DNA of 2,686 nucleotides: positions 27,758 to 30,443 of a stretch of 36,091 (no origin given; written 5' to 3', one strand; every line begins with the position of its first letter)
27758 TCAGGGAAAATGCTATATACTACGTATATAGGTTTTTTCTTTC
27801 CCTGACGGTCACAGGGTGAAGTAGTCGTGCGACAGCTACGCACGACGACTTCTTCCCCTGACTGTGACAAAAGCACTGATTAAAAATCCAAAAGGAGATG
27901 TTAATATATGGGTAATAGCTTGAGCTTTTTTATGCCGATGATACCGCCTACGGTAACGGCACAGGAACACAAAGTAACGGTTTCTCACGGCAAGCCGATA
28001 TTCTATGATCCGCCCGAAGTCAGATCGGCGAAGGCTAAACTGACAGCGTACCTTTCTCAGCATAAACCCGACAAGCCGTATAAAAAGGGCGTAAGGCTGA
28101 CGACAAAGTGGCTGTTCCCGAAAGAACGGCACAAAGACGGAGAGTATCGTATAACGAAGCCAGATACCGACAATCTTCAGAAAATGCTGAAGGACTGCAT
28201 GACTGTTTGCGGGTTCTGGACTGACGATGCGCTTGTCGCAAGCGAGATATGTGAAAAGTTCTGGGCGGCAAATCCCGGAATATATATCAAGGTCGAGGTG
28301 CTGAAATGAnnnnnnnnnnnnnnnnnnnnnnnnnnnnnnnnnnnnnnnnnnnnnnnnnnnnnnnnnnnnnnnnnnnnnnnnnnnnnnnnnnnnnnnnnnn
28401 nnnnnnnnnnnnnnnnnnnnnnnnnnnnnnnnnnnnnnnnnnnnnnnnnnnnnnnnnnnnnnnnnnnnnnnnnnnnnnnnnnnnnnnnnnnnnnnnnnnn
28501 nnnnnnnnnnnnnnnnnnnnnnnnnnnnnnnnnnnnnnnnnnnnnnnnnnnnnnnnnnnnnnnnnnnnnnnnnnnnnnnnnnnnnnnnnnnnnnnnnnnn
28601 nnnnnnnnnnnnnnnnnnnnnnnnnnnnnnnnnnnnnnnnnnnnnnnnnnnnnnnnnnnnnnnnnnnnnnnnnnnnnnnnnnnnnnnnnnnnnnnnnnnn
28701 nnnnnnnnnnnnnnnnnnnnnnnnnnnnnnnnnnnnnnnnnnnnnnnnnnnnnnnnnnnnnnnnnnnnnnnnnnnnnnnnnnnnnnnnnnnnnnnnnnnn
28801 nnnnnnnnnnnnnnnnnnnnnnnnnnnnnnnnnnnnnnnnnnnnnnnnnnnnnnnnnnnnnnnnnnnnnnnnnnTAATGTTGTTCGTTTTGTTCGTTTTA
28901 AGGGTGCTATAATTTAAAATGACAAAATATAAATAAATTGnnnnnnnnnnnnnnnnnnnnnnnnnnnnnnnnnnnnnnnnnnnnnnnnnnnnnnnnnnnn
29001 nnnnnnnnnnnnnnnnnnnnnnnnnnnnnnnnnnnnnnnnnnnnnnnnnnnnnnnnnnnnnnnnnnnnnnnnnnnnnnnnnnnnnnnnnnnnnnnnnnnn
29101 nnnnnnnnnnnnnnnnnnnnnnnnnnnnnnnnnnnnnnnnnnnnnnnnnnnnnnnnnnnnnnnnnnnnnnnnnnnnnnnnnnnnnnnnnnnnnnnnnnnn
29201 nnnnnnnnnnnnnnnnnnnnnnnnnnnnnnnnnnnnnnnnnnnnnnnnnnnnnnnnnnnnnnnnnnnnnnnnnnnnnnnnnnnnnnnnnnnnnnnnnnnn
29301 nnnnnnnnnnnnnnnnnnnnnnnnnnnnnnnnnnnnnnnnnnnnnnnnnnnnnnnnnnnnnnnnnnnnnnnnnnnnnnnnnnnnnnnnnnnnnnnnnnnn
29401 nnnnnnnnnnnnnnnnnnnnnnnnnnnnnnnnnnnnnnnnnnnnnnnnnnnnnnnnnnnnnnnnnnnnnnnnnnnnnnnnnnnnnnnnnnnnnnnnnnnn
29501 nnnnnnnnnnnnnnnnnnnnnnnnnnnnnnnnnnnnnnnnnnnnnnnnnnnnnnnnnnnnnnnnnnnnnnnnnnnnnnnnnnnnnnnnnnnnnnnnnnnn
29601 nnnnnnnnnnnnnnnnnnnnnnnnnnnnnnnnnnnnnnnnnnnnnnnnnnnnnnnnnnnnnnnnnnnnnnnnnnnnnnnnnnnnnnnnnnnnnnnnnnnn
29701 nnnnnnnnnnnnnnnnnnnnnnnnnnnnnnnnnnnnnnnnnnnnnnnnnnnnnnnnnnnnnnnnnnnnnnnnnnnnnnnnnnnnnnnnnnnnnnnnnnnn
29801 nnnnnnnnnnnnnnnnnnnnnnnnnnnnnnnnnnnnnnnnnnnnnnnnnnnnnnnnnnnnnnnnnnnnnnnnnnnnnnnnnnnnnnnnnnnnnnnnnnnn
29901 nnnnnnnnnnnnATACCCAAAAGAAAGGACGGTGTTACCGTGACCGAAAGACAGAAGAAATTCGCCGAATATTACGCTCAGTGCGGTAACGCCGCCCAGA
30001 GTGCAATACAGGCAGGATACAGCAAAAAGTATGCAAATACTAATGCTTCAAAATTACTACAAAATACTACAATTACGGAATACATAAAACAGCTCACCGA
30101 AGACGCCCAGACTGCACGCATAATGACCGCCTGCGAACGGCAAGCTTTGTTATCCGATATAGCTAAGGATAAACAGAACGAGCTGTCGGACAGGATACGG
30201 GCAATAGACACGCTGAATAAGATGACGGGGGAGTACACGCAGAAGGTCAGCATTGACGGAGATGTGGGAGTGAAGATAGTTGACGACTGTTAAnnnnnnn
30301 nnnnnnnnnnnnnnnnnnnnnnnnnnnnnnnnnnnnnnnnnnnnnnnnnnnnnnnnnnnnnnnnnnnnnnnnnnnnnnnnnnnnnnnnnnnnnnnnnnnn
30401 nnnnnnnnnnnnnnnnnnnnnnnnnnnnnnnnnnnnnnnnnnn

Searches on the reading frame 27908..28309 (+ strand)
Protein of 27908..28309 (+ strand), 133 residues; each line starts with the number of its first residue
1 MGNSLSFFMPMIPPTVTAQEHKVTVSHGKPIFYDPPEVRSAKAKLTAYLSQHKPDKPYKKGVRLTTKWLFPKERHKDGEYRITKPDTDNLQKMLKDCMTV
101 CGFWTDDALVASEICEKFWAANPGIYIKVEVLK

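Call 100: search_protein_families(library=pfam, proteins=[window:27908-28309:+], max_evalue=0.01)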
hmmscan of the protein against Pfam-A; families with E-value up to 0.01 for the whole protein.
window:27908-28309:+ (133 aa): 1 family
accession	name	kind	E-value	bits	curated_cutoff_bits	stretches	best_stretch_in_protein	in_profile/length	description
PF05866.16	RusA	-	5e-28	98.6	22.8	1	12-130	2-124/124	Endodeoxyribonuclease RusA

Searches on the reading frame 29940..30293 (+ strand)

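Call 100: search_protein_families(library=pfam, proteins=[window:29940-30293:+], max_evalue=0.01)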
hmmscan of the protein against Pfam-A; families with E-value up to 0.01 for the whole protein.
window:29940-30293:+ (117 aa): 1 family
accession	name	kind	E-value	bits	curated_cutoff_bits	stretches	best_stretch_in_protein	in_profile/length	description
PF03592.21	Terminase_2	-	5.6e-22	79.3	26.1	1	1-104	1-104/141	Terminase small subunit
